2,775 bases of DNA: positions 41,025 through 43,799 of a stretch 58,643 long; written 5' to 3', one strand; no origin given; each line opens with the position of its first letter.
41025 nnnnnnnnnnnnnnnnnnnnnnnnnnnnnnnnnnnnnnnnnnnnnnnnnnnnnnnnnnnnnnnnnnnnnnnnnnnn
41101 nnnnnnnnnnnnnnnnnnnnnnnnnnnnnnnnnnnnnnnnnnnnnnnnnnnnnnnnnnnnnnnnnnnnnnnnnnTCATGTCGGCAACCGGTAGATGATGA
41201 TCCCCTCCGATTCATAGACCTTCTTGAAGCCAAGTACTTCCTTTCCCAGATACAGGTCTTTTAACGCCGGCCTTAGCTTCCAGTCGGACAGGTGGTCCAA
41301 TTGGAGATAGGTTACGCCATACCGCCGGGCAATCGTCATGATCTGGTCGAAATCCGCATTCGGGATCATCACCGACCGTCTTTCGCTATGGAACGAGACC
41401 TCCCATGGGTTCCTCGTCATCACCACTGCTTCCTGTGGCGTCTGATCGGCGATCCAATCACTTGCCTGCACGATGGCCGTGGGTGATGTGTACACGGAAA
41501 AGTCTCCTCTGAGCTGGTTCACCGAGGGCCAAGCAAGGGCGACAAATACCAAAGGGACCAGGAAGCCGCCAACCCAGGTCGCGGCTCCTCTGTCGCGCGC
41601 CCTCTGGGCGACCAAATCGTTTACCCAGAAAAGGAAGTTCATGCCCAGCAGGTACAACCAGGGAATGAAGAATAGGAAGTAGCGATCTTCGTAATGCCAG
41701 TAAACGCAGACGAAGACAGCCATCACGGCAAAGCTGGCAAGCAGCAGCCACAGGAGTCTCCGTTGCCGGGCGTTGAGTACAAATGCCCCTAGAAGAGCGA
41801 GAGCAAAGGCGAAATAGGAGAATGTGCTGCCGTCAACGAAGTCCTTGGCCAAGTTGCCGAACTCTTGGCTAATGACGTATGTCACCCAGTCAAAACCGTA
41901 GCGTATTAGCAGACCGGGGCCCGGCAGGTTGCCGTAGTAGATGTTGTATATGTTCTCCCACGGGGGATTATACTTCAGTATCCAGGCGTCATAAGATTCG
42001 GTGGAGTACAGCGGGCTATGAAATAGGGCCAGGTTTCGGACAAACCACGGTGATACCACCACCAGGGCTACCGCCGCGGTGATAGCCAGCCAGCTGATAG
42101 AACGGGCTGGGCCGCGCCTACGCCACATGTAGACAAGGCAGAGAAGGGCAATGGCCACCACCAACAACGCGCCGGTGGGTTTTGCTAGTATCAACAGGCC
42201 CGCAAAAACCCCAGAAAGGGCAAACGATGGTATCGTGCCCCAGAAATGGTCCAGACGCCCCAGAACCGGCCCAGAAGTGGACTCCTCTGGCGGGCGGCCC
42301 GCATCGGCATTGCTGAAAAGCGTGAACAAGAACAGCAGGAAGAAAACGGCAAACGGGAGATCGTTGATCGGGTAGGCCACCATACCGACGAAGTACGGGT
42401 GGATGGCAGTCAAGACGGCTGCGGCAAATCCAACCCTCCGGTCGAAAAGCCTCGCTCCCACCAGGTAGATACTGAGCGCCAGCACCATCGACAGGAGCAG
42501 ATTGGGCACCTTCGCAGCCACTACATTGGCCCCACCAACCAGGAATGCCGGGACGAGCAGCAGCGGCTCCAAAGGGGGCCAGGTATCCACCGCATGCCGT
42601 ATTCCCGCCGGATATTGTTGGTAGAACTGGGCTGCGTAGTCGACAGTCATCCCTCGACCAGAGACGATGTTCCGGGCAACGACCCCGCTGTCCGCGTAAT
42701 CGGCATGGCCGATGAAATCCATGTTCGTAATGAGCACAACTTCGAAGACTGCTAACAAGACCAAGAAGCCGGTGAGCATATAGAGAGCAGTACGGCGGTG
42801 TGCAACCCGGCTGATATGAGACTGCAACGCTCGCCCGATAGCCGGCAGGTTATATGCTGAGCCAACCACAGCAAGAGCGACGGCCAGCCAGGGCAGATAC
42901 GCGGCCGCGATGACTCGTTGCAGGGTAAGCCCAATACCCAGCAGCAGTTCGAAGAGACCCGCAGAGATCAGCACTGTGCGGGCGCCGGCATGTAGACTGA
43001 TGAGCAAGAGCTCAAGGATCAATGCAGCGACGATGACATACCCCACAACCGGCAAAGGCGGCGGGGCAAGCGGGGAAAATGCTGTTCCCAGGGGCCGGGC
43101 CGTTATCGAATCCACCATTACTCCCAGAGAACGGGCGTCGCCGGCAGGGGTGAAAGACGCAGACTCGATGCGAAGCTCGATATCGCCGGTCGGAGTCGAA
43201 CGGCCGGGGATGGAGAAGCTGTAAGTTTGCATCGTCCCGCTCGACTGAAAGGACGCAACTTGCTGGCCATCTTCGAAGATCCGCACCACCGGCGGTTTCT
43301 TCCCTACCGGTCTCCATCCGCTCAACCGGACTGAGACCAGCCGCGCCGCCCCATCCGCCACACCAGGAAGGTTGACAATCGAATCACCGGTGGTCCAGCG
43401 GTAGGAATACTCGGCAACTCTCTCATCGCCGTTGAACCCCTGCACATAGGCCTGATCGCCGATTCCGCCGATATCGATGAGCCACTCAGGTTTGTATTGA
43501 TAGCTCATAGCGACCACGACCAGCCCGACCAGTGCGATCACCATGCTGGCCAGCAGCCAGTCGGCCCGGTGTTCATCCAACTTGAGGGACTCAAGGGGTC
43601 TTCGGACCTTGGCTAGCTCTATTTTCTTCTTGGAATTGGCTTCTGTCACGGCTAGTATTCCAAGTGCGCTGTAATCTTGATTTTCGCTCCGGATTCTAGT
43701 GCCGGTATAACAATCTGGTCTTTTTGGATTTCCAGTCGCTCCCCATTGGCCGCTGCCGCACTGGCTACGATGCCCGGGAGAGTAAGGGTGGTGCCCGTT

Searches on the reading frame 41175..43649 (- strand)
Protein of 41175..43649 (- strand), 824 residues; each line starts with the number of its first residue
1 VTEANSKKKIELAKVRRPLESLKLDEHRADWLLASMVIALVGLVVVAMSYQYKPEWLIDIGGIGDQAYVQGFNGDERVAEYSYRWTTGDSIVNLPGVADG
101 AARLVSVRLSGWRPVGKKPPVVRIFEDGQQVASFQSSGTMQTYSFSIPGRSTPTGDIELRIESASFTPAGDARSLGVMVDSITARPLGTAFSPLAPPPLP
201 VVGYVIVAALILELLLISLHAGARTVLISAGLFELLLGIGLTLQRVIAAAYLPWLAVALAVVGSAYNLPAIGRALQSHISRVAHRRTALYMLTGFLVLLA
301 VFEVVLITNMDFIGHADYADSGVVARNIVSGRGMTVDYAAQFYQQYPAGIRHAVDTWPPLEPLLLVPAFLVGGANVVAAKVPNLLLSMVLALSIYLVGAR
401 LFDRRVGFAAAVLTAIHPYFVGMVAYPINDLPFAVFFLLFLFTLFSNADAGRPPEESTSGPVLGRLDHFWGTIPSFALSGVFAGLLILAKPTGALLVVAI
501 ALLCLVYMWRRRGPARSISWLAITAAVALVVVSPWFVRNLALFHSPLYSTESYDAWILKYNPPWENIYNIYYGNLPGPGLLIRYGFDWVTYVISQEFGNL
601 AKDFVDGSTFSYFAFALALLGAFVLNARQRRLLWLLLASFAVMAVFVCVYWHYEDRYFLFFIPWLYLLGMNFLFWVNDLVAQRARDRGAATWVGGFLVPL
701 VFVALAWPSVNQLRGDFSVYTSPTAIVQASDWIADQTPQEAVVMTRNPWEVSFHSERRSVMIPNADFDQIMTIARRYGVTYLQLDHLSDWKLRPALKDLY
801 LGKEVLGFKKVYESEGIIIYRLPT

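Call 4: search_protein_families(library=pfam, proteins=[window:41175-43649:-], max_evalue=0.1)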
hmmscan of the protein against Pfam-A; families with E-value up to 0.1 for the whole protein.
window:41175-43649:- (824 aa): 3 families
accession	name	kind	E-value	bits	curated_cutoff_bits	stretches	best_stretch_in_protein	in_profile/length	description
PF13231.12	PMT_2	-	2.8e-09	37.8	26.1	2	358-452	3-97/160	Dolichyl-phosphate-mannose-protein mannosyltransferase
PF20604.3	DUF6798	-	0.012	15.7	26.9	1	727-760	4-38/61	Domain of unknown function (DUF6798)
PF01569.27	PAP2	-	0.037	14.2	27.2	1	572-653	22-103/130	PAP2 superfamily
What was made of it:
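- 41175..43649 (-): Gene D (824 aa). It has the same N-terminal anchor, beta module (43083..43499) and 3 TM helices, but a PMT_2-type GT-C core with an invariant HADYAD (42690..42707) and an extra C-terminal alpha/beta domain. Pfam PMT_2 E=3e-9 (call 4).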

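Call 6: search_protein_families(library=ncbifam, proteins=[window:41175-43649:-], max_evalue=0.1)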
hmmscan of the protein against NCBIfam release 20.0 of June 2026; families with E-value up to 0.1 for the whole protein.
window:41175-43649:- (824 aa): 2 families
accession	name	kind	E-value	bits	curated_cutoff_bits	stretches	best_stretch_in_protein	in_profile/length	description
TIGR04154.1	archaeo_STT3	subfamily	5e-10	38.4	450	1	343-533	58-251/831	oligosaccharyl transferase, archaeosortase A system-associated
NF047510.1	LIC_10190_fam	subfamily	1.4e-06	27.4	100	1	386-648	176-413/424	LIC_10190 family membrane protein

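Call 51: find_homologous_proteins(query=window:41175-43649:-, max_evalue=1e-10)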
Query window:41175-43649:- (824 aa): 63 proteins with E <= 1e-10 among 8000 candidates.
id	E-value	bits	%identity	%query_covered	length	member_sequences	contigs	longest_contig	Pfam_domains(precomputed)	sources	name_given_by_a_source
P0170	0.0e+0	1848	100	100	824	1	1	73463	PF13231.13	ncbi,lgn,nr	ncbi:MAG: glycosyltransferase family 39 protein [Chloroflexi bacterium]|nr:glycosyltransferase famil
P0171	4.4e-278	943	56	96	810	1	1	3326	PF13231.13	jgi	jgi:hypothetical protein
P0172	3.8e-139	483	40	93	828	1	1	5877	PF26626.1,PF13231.13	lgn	-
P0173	4.6e-132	460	37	93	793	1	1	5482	PF13231.13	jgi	jgi:hypothetical protein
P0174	1.7e-128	448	35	94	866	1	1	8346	PF26626.1,PF13231.13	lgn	-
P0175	7.8e-128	446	42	63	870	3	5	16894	PF26626.1,PF13231.13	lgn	-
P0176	9.3e-128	446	40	67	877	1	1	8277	PF13231.13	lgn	-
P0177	3.6e-126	440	43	63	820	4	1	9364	PF26626.1,PF13231.13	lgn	-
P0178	2.8e-125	437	35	100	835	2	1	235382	PF13231.13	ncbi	-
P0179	8.2e-123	429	43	65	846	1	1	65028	PF13231.13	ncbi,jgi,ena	-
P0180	2.8e-122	428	40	64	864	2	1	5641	PF26626.1,PF13231.13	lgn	-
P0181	3.6e-122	427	41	64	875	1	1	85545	PF26626.1,PF13231.13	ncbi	-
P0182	1.2e-120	422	36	96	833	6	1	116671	PF13231.13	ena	-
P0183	5.1e-120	420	37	96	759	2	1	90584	PF26626.1,PF13231.13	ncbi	-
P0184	9.2e-120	419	36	93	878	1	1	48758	PF13231.13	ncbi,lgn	-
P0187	2.6e-118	414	39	66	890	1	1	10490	PF26626.1,PF13231.13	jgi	jgi:hypothetical protein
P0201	4.4e-113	397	39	64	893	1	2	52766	PF26626.1,PF13231.13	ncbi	-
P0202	1.3e-112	396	39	65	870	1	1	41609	PF26626.1,PF13231.13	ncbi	-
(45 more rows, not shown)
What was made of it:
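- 41175..43649 (-): Named GT39 by NCBI (call 51).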

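Call 52: search_protein_families(library=pfam, proteins=[P0172, P0174, P0181], max_evalue=0.01)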
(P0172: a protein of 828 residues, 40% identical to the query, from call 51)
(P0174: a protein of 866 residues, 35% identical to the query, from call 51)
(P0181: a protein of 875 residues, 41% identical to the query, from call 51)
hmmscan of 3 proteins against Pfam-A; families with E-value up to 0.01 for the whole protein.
P0172 (828 aa): 2 families
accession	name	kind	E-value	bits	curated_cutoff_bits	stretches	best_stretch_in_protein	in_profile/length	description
PF13231.12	PMT_2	-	1.2e-10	42.3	26.1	1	371-539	3-160/160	Dolichyl-phosphate-mannose-protein mannosyltransferase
PF20604.3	DUF6798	-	0.0013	18.8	26.9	1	729-760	6-38/61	Domain of unknown function (DUF6798)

P0174 (866 aa): 2 families
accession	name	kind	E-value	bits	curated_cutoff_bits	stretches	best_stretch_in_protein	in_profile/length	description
PF13231.12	PMT_2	-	1.7e-18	67.8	26.1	1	410-573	3-158/160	Dolichyl-phosphate-mannose-protein mannosyltransferase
PF02366.24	PMT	-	0.0033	17.5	22.7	1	431-556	86-213/245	Dolichyl-phosphate-mannose-protein mannosyltransferase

P0181 (875 aa): 2 families
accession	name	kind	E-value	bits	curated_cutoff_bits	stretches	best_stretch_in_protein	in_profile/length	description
PF13231.12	PMT_2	-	2.8e-15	57.3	26.1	1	417-580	3-158/160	Dolichyl-phosphate-mannose-protein mannosyltransferase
PF02366.24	PMT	-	0.001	19.1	22.7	1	440-581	88-232/245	Dolichyl-phosphate-mannose-protein mannosyltransferase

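Call 70: predict_structure(alignment_id=A5)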
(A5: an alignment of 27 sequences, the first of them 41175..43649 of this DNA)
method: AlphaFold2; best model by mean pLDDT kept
length: 824 residues; sequences in the alignment: 27
mean_pLDDT: 85.5   pTM: 0.77
mean pLDDT of the five models: 85.5, 84.4, 83.5, 83.3, 80.6
residues with pLDDT >= 90: 463; 70-90: 238; 50-70: 84; < 50: 39
segments of 3 or more residues with pLDDT < 50: 1-9, 11-25, 453-467
pLDDT, mean of each block of 10 residues (from residue 1): 46 46 52 70 72 81 87 82 88 79 89 74 88 89 86 72 88 90 81 60 72 71 67 68 59 76 82 90 93 97 96 85 96 94 87 87 96 96 97 97 97 97 92 97 90 45 49 88 96 94 94 92 97 94 89 88 90 75 82 95 85 93 95 95 95 93 97 95 81 88 93 91 92 97 96 96 95 95 92 92 96 95 89
secondary structure, 60 per line:
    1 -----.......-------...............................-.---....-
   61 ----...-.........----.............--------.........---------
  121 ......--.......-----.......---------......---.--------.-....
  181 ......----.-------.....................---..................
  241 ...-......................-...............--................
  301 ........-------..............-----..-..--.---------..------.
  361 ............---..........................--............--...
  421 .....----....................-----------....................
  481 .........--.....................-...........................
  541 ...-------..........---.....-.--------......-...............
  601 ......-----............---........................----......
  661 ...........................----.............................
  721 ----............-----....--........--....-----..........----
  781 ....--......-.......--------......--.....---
elements in order (helices of 4 or more, strands of 3 or more residues): H6-12 H20-50 E56-59 E69-77 E82-94 E103-111 E121-126 E129-135 E141-147 E157-162 E177-186 H199-219 H223-243 H245-266 H268-282 H285-308 H316-329 H360-372 H376-401 H404-415 H418-425 H430-449 H461-489 H492-512 H514-543 H551-560 H564-568 H579-584 H586-606 H612-623 H627-650 H655-687 H692-720 H725-736 E742-745 H748-755 E758-761 H767-776 E781-784 H787-792 H794-800 E809-814 E817-821
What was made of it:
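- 41175..43649 (-): AF2 pLDDT 85.5 (call 70).
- The model of D puts its invariant D317 at the same place (call 70).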

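Call 73: fold_search(model_id=the predicted structure, library=pdb)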
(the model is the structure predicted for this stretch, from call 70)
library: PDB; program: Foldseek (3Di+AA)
matches with E <= 10: 1193; with E <= 0.001: 32
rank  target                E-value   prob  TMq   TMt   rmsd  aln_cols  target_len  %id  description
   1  5f15                  4.9e-10  1.00  0.38  0.55  12.2       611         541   14  Crystal Structure of ArnT from Cupriavidus metallidurans bound to Undecaprenyl phosphate (released 2016-02-17)
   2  7e9s_A                1.4e-09  1.00  0.42  0.40  13.1       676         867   14  Archaeal oligosaccharyltransferase AglB from Archaeoglobus fulgidus in complex with an inhibitory peptide and a dolich (released 2021-09-08)
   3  9n9j_I                1.6e-09  1.00  0.42  0.49  13.8       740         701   12  Structure of a GRP94 folding intermediate engaged with a CCDC134- and FKBP11-bound secretory translocon (released 2025-11-19)
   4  5gmy_A                2.6e-09  1.00  0.40  0.39  14.0       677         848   13  Crystal structure of the Archaeoglobus fulgidus oligosaccharyltransferase (O29867_ARCFU) tethered with an acceptor pep (released 2017-02-01)
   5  5ezm                  4.2e-09  1.00  0.40  0.57  10.3       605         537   15  Crystal Structure of ArnT from Cupriavidus metallidurans in the apo state (released 2016-02-17)
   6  8b6l_I                7.6e-09  1.00  0.43  0.50  13.4       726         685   12  Subtomogram average of the human Sec61-TRAP-OSTA-translocon (released 2022-12-07)
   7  3waj                  1.5e-08  1.00  0.40  0.41  13.3       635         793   15  Crystal structure of the Archaeoglobus fulgidus oligosaccharyltransferase (O29867_ARCFU) complex with Zn and sulfate (released 2013-10-30)
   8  8pn9_A                3.5e-08  1.00  0.40  0.49  11.3       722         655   13  Structure of human oligosaccharyltransferase OST-A complex bound to NGI-1 (released 2024-05-08)
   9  6s7o_A                6.4e-08  1.00  0.42  0.52  11.4       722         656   13  Cryo-EM structure of human oligosaccharyltransferase complex OST-A (released 2019-12-18)
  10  6ezn_F                1.0e-07  1.00  0.43  0.53  11.0       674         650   12  Cryo-EM structure of the yeast oligosaccharyltransferase (OST) complex (released 2018-01-17)
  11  7oci_F                1.4e-07  1.00  0.43  0.54  11.4       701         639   13  Cryo-EM structure of yeast Ost6p containing oligosaccharyltransferase complex (released 2022-02-16)
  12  8agc_A                3.0e-07  1.00  0.42  0.48  13.8       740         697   11  Structure of yeast oligosaccharylransferase complex with lipid-linked oligosaccharide and non-acceptor peptide bound (released 2022-12-07)
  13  6s7t_A                3.4e-07  1.00  0.42  0.48  13.3       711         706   12  Cryo-EM structure of human oligosaccharyltransferase complex OST-B (released 2019-12-18)
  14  8age_A                4.4e-07  1.00  0.42  0.52  10.6       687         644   13  Structure of yeast oligosaccharylransferase complex with acceptor peptide bound (released 2022-12-07)
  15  6gxc_A                8.3e-07  1.00  0.37  0.43   8.3       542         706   13  Bacterial oligosaccharyltransferase PglB in complex with an inhibitory peptide and a reactive lipid-linked oligosaccha (released 2018-11-14)
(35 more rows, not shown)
